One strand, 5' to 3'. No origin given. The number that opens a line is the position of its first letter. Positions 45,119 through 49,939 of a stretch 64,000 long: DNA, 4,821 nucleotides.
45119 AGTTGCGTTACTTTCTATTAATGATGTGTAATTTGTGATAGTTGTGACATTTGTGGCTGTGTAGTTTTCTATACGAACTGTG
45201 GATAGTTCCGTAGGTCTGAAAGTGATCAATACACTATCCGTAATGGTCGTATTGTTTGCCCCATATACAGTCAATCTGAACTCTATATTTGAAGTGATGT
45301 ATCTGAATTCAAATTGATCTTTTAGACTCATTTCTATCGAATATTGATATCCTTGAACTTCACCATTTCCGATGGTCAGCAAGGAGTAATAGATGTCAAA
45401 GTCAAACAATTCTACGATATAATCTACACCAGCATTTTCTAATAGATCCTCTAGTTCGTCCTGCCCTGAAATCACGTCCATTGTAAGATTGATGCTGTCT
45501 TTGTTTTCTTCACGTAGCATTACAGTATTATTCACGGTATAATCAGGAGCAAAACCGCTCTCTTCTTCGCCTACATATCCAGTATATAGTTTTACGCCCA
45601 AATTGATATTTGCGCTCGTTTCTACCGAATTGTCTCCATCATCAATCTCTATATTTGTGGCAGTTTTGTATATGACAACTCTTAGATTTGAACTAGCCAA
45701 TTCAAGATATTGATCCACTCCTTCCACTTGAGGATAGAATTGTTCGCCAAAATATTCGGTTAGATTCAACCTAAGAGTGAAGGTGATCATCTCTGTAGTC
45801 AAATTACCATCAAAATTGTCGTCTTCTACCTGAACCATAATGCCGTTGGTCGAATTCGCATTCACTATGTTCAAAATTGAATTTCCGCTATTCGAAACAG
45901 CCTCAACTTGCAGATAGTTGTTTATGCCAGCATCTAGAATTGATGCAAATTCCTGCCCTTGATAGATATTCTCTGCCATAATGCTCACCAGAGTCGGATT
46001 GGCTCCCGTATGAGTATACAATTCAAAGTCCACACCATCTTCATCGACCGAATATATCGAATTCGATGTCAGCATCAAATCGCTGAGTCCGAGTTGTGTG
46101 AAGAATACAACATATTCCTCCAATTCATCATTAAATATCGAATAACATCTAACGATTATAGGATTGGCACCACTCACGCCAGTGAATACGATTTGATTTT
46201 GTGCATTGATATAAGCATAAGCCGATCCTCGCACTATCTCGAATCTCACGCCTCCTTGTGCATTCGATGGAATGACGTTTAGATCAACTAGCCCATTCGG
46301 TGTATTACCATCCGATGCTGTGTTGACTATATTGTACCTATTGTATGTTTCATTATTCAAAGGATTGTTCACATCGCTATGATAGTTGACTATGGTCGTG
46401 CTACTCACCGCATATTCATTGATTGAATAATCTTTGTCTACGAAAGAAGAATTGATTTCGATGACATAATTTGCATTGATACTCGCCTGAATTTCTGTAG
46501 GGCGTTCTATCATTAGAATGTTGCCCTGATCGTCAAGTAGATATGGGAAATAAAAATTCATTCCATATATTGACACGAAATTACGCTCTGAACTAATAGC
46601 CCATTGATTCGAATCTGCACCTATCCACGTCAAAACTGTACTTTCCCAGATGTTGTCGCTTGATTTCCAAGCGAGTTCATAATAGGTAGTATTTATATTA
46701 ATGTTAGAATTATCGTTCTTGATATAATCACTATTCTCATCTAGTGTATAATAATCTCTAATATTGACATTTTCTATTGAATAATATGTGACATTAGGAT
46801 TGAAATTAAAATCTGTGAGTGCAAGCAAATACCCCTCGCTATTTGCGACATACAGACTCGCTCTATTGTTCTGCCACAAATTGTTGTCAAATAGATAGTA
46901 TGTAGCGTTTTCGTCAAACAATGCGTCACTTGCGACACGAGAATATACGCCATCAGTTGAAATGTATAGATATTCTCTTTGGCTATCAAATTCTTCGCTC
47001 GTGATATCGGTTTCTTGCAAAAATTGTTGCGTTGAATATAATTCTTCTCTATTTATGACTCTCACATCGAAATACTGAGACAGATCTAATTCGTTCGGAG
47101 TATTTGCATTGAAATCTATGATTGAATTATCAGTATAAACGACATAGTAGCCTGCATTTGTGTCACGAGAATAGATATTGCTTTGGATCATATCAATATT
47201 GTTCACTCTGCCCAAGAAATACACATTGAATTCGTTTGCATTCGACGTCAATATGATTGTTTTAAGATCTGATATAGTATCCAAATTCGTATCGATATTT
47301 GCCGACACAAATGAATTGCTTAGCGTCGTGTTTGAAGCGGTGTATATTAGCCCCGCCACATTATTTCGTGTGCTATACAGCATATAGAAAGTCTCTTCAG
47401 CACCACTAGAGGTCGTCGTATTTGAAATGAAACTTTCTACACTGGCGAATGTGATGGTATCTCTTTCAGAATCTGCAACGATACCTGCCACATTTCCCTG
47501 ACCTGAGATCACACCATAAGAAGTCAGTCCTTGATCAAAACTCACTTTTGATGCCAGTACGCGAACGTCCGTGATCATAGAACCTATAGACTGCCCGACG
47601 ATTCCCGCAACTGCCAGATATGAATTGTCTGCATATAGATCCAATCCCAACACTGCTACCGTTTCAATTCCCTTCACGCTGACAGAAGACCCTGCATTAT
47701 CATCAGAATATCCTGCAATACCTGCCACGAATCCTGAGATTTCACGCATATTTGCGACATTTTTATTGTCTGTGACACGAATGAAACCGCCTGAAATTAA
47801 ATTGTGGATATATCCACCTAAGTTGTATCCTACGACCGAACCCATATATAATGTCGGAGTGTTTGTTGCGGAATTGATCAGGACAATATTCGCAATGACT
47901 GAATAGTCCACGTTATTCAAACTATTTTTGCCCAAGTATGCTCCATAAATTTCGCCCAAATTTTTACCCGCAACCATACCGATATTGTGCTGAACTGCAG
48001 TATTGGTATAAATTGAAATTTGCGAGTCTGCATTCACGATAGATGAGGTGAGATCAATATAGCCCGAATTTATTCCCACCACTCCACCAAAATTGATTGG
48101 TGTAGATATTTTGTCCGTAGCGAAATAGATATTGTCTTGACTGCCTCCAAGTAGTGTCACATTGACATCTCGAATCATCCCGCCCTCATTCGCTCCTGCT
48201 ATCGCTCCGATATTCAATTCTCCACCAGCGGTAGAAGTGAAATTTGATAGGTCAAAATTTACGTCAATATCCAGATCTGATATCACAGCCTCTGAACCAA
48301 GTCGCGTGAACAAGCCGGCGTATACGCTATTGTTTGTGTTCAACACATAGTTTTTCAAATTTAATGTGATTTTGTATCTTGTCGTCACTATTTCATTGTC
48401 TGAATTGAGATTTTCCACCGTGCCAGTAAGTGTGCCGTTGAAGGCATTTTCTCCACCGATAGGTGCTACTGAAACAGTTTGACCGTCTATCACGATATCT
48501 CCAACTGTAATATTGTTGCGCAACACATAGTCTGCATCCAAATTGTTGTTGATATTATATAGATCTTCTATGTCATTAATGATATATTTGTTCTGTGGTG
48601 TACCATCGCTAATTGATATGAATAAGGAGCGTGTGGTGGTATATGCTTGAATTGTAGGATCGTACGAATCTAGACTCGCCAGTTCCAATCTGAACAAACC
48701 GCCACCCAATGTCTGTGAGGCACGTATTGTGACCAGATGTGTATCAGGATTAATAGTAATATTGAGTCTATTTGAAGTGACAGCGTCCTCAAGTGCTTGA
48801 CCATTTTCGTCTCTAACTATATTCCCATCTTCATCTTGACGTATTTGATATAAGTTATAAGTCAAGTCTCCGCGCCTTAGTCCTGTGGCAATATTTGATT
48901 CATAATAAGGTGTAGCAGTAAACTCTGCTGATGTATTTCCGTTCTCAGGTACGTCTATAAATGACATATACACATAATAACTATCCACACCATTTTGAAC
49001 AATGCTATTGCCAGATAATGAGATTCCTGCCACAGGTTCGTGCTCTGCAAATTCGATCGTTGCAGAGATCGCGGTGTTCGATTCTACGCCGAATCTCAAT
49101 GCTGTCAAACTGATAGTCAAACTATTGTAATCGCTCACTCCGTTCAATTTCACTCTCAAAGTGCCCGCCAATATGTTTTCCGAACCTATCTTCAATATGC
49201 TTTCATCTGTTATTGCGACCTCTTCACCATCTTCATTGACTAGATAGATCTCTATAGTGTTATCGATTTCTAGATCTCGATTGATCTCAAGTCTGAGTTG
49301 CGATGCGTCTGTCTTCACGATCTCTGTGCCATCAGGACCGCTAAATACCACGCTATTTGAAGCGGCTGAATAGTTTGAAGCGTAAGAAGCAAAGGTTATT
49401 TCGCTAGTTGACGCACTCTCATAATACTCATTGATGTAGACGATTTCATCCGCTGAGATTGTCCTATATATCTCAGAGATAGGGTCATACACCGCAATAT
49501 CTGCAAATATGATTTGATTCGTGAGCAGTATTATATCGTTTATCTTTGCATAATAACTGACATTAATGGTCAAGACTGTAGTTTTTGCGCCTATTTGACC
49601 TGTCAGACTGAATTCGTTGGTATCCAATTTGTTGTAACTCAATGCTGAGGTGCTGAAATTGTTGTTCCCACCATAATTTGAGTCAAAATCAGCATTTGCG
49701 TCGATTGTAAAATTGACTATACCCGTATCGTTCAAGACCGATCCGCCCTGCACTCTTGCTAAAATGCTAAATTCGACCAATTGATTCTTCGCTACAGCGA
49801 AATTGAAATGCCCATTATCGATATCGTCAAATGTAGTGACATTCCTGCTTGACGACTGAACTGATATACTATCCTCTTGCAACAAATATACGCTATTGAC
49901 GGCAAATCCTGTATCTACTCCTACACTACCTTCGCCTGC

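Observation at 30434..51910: Single 21.5-kb ORF encoding a 7,158-aa modular beta-helix (GLUG-like) surface lipoprotein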

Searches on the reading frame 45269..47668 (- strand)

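Call 6: search_protein_families(library=pfam, proteins=[window:45269-47668:-], max_evalue=1)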
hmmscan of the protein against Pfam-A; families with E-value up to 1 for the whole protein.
window:45269-47668:- (800 aa): 1 family
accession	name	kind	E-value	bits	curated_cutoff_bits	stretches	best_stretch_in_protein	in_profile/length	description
PF18015.7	Acetyltransf_19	-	0.61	10.8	23.8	1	128-187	1-58/113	Acetyltransferase (GNAT) domain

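Call 7: search_protein_families(library=ncbifam, proteins=[window:45269-47668:-], max_evalue=1)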
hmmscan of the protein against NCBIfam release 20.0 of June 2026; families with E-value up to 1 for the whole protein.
window:45269-47668:- (800 aa): 1 family
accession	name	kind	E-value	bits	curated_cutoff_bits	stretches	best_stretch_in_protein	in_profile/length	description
NF001818.0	PRK00556.1-2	equivalog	0.0016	18.2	354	1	308-370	75-136/195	septum site-determining protein MinC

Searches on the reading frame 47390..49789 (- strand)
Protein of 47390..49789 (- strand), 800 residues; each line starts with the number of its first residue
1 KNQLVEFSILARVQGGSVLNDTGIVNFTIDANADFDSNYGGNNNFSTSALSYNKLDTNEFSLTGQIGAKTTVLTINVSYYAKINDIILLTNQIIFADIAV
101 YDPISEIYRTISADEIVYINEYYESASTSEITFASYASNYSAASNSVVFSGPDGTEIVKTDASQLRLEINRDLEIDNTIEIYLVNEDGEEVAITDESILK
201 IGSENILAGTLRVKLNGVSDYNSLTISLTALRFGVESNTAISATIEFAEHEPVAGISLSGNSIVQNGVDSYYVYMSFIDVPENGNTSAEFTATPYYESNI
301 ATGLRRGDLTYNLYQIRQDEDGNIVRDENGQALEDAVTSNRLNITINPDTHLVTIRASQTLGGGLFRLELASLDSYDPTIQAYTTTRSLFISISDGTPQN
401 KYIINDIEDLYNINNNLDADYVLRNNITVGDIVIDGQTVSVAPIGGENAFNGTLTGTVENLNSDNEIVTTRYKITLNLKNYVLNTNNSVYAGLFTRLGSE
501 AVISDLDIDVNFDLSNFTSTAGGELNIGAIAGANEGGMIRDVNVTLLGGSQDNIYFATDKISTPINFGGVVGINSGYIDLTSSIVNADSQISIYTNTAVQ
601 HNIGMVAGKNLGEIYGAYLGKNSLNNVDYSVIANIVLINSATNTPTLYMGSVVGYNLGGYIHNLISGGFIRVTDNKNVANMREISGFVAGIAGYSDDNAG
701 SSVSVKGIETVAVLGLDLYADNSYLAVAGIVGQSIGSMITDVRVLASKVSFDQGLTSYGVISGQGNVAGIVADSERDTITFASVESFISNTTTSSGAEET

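Call 6: search_protein_families(library=pfam, proteins=[window:47390-49789:-], max_evalue=1)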
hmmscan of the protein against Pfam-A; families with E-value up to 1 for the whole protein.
window:47390-49789:- (800 aa): 2 families
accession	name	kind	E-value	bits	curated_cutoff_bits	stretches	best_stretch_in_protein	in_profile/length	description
PF07581.17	Glug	-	0.0063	17.3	20.5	0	525-545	3-24/28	The GLUG motif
PF12278.13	SDP_N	-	0.041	14.4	25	1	127-179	71-120/138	Sex determination protein N terminal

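Call 7: search_protein_families(library=ncbifam, proteins=[window:47390-49789:-], max_evalue=1)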
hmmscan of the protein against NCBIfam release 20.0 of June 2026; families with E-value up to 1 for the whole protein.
window:47390-49789:- (800 aa): 0 families
